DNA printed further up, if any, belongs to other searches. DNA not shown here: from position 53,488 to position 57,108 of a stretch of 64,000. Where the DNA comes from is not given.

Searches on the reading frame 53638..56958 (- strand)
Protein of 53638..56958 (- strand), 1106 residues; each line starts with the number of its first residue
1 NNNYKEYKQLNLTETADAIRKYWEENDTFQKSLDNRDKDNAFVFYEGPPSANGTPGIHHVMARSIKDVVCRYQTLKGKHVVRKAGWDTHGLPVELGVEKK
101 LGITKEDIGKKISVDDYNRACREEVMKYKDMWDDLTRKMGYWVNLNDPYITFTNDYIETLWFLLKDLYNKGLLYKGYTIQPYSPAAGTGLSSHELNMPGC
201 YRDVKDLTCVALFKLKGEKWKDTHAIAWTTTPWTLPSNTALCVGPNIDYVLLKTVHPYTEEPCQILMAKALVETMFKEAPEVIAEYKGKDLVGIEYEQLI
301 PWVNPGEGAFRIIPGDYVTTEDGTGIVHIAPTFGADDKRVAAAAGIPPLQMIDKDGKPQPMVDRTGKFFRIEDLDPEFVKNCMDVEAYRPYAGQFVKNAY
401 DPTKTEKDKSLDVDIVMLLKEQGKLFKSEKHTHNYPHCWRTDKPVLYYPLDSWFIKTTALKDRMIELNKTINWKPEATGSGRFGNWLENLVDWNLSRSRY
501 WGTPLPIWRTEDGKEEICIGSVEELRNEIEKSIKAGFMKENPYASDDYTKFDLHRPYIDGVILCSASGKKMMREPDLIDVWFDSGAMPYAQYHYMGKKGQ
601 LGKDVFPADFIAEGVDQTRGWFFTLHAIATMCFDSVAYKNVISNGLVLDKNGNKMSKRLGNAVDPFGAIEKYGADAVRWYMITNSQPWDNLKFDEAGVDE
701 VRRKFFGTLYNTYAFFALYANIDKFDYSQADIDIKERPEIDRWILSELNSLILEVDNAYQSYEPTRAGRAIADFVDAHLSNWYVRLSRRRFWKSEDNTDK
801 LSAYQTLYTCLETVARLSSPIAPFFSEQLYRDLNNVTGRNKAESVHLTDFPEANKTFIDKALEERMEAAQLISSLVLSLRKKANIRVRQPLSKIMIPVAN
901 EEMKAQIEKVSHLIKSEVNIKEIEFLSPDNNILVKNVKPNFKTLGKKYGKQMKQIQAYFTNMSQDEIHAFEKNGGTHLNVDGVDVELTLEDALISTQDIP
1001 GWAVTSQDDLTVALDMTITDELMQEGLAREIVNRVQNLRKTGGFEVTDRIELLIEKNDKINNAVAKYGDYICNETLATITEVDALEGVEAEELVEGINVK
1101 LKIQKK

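Call 82: search_protein_families(library=pfam, proteins=[window:53638-56958:-], max_evalue=0.00001)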
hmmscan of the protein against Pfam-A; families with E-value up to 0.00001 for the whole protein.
window:53638-56958:- (1106 aa): 4 families
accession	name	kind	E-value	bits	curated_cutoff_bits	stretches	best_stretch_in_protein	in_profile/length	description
PF00133.28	tRNA-synt_1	-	1.3e-114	383.7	22.7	1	20-693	3-413/414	tRNA synthetases class I (I, L, M and V)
PF19302.4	DUF5915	-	4.7e-58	196.4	27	1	912-1105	2-194/195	Domain of unknown function (DUF5915)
PF08264.19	Anticodon_1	-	9.4e-35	120.1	25.1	1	741-893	1-146/148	Anticodon-binding domain of tRNA ligase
PF09334.17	tRNA-synt_1g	-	8.2e-16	58.2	20.1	0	51-116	10-74/391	tRNA synthetases class I (M)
